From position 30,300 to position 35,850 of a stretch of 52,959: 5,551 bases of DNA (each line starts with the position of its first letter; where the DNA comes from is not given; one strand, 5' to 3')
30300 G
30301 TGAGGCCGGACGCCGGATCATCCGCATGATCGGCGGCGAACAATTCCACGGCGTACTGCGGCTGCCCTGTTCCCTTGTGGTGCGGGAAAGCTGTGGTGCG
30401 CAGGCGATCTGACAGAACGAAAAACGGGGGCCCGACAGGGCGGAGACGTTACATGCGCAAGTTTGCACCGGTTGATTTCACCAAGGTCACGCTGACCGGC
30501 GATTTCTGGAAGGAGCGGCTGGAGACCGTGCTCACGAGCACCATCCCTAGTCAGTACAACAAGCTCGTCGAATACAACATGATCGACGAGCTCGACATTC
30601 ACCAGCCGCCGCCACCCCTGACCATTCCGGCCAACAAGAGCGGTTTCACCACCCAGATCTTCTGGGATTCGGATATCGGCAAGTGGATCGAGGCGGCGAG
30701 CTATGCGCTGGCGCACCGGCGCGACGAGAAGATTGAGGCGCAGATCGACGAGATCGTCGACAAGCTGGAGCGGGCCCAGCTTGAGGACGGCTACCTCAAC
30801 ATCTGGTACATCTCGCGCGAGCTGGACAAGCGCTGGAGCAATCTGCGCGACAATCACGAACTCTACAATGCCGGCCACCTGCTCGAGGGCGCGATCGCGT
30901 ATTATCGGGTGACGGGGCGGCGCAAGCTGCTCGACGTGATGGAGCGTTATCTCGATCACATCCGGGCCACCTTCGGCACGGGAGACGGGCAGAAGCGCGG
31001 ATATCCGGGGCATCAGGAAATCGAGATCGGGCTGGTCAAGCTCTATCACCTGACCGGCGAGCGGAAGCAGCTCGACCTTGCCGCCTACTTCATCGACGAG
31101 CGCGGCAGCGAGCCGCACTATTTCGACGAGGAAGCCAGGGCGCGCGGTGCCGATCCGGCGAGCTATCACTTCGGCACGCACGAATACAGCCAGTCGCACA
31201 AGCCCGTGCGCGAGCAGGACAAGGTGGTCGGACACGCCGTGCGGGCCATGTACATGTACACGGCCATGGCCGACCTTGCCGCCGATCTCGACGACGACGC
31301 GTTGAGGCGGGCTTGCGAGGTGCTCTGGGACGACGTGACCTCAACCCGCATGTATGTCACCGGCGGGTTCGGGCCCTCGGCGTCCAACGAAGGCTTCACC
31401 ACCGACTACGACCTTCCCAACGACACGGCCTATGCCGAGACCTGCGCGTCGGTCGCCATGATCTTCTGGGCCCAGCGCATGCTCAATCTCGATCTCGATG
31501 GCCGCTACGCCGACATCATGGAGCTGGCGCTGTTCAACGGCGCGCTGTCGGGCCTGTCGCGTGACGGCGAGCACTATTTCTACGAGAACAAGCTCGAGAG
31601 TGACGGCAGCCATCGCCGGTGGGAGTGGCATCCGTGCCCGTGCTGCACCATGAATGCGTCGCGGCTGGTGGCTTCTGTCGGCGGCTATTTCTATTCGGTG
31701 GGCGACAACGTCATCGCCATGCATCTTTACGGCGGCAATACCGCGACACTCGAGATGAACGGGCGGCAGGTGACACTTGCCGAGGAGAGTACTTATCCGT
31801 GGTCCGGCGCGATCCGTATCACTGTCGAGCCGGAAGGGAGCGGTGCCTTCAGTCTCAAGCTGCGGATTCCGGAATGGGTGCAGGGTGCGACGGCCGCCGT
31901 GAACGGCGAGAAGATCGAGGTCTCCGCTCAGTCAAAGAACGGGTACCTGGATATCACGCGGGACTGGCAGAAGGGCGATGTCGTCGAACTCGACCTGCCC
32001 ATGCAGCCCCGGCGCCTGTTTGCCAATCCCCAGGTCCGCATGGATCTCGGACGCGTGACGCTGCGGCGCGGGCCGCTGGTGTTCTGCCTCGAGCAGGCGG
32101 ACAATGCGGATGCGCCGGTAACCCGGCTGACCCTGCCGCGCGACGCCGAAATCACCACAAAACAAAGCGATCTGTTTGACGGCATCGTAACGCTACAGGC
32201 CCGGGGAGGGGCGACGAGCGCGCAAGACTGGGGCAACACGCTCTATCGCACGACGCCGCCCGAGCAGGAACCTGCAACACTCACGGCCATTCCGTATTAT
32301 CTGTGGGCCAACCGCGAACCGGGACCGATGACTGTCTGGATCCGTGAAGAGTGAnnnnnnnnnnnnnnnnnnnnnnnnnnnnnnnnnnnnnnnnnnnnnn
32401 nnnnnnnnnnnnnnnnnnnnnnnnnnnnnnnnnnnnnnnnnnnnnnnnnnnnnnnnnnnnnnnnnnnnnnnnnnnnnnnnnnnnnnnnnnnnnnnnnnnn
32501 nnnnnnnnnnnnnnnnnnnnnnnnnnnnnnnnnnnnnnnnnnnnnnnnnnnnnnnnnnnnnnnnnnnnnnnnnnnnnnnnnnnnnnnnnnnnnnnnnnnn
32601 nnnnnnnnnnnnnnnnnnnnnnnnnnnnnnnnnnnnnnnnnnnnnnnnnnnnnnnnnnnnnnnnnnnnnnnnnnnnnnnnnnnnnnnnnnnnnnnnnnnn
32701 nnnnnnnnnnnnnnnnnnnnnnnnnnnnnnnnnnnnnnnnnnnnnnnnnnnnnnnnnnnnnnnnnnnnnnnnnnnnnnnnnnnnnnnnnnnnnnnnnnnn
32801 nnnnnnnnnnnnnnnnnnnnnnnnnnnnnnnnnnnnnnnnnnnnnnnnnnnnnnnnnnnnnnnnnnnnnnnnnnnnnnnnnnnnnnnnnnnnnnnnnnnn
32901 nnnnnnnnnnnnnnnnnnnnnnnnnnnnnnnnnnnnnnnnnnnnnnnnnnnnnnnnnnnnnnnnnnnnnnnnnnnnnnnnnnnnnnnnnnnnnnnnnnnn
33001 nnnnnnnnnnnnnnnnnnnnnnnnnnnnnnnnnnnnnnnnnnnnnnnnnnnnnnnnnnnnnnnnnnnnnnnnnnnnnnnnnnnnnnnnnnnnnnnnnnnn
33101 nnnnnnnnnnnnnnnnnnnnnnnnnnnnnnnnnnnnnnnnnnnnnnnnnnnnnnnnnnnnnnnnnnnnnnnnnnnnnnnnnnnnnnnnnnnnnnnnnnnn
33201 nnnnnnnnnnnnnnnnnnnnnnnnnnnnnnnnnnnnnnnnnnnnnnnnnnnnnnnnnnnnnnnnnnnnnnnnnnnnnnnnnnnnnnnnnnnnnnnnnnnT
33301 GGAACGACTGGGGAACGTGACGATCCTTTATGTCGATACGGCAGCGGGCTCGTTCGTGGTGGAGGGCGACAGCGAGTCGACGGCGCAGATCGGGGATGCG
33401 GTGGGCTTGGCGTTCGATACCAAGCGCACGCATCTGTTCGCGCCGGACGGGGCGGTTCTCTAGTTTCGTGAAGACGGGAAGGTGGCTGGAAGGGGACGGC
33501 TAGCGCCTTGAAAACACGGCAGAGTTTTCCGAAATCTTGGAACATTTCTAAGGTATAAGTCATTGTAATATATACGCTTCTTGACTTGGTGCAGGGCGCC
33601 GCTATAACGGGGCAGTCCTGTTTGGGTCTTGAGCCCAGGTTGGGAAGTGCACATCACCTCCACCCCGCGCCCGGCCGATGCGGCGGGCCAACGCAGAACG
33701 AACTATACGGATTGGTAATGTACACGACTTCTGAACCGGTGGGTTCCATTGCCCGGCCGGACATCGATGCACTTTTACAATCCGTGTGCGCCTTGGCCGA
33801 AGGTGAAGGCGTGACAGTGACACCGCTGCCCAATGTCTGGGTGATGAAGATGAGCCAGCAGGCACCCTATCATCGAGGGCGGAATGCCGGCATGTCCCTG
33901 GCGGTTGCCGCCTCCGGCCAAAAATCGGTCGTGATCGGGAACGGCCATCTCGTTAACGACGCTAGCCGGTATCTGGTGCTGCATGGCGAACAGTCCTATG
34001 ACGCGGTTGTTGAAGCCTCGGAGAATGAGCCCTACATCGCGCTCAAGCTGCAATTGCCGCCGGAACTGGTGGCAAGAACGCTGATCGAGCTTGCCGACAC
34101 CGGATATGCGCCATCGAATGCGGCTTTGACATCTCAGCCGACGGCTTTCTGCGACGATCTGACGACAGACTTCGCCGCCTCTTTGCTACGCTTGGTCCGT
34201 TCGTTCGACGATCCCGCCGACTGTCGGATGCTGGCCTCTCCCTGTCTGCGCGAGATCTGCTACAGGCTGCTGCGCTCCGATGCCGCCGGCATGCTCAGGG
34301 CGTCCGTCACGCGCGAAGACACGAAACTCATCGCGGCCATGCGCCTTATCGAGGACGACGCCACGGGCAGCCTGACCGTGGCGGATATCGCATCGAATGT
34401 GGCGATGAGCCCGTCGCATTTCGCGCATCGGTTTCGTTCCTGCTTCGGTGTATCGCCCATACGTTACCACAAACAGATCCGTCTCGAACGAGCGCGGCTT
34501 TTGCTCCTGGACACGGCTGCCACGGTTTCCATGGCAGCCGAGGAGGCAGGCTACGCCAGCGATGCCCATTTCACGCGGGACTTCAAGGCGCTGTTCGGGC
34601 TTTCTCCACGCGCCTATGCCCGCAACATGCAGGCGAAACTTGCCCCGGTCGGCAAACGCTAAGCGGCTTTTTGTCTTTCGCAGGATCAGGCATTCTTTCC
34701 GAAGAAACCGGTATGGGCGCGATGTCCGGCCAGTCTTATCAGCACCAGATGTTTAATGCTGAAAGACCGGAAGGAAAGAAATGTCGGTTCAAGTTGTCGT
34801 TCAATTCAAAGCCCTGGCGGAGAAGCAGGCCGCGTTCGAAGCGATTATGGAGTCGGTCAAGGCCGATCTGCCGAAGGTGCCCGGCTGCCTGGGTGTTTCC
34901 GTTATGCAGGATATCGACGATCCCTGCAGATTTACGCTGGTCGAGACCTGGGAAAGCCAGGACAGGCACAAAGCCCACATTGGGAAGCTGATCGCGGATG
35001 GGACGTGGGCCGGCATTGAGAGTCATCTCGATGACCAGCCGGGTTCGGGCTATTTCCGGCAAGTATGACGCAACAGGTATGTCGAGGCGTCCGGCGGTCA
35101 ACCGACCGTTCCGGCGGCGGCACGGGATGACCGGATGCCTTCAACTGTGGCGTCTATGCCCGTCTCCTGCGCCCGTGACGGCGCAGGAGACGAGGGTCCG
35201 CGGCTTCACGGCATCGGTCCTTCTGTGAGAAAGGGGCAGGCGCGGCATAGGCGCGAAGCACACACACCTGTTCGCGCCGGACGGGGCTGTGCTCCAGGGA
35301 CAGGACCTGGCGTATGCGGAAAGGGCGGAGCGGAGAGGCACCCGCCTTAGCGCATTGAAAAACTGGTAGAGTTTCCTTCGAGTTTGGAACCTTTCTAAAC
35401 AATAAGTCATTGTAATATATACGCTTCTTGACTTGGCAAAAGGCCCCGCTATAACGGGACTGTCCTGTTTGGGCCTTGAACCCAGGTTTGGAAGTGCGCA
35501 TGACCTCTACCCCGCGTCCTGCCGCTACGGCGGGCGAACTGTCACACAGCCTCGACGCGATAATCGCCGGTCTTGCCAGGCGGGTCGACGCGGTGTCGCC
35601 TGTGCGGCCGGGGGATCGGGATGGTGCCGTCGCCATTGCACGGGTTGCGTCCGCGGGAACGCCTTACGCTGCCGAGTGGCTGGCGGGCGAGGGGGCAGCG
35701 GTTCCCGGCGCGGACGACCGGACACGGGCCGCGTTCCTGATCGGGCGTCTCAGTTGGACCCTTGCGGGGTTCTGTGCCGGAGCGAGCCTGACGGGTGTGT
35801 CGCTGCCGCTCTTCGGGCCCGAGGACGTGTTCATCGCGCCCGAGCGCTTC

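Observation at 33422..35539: Diverged ~270-280 bp direct repeats bracket an AraC + ABM-monooxygenase insert between ugpC and fhuF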

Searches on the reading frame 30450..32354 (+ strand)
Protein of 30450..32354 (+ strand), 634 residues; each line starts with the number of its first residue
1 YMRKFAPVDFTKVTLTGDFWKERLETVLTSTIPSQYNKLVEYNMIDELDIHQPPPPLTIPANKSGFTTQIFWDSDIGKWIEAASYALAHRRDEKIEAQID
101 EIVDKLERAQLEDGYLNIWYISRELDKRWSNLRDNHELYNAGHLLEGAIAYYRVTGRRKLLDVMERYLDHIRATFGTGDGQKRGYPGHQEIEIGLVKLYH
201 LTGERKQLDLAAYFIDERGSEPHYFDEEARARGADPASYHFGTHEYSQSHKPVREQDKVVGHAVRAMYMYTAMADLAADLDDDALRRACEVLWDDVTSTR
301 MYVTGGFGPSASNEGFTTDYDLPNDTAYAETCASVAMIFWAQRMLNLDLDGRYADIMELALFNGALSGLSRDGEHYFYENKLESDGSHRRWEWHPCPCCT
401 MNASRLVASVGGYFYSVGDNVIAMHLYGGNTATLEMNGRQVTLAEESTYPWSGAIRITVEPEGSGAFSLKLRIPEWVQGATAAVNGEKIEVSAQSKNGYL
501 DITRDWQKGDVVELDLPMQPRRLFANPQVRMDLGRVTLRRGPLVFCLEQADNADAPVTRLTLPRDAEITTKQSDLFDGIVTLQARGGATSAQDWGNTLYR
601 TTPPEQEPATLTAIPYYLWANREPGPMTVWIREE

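Call 6: search_protein_families(library=pfam, proteins=[window:30450-32354:+])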
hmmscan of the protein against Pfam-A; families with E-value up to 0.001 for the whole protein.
window:30450-32354:+ (634 aa): 3 families
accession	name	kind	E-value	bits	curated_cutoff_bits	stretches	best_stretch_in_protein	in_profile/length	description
PF07944.18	Beta-AFase-like_GH127_cat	-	3.1e-107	359.3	24.9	1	12-411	1-375/376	Beta-L-arabinofuranosidase, GH127 catalytic domain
PF20736.2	Glyco_hydro127M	-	4.3e-27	94.5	24.2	1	422-518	2-95/95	Beta-L-arabinofuranosidase, GH127 middle domain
PF20737.2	Glyco_hydro127C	-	4.7e-23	81.1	23.7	1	520-632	1-71/71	Glycoside hydrolase family 127 C-terminal domain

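Call 7: search_protein_families(library=ncbifam, proteins=[window:30450-32354:+])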
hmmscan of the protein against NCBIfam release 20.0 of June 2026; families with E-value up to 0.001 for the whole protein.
window:30450-32354:+ (634 aa): 1 family
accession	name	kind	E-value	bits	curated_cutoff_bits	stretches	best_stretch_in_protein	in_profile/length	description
NF049879.1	AcerHdlse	equivalog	1e-128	430.6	950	1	4-632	17-656/657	aceric acid hydrolase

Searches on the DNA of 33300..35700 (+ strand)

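Call 10: search_dna_similar(query=window:33300-35700:+, collection=plasmids, mode=distant)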
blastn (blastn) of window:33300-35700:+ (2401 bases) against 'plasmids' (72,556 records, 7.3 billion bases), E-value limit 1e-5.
Records with a match: 1; places in all: 1; records where one place covers at least 80% of the query: 0.
Best place of each record, by identity: 60-80% 1.
By first word of the organism name: Rhizobium 1.
By predicted mobility (MOB-suite, as given by PLSDB): non-mobilizable 1.
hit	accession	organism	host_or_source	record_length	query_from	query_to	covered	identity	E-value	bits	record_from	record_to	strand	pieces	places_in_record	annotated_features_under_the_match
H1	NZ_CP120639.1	Rhizobium sp. 32-5/1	Vicia cracca,cell cilture,root nodule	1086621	495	1759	53%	70.1%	8e-152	545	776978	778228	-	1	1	record has no annotation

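Call 12: get_annotated_region(hit=H1, flank=6000)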
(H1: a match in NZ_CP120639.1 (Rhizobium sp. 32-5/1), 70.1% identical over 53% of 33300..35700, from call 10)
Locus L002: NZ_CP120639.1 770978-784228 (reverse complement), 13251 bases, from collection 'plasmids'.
description: Rhizobium sp. 32-5/1 plasmid unnamed1, complete sequence
organism: Rhizobium sp. 32-5/1 (NCBI taxid 3019602)
taxonomy: Bacteria; Pseudomonadota; Alphaproteobacteria; Hyphomicrobiales; Rhizobiaceae; Rhizobium; Rhizobium sp. 32-5/1
host: -; source: Vicia cracca,cell cilture,root nodule; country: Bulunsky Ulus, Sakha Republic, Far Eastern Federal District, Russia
typing (MOB-suite, as given by PLSDB): non-mobilizable
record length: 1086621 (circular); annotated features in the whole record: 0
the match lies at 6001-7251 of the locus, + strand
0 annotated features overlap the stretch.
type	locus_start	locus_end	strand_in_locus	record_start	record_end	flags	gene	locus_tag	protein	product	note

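Call 39: search_rna_families(source=window, start=33300, end=35700, threshold=evalue, max_evalue=1)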
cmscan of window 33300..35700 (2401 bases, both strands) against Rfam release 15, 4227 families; matches with E-value up to 1: 0.
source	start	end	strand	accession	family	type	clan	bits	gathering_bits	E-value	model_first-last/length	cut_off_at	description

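Call 44: search_dna_similar(query=window:35069-35560:+, collection=plasmids, mode=distant, max_evalue=0.01)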
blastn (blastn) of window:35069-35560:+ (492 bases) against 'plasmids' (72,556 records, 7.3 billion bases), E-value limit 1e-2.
No match.
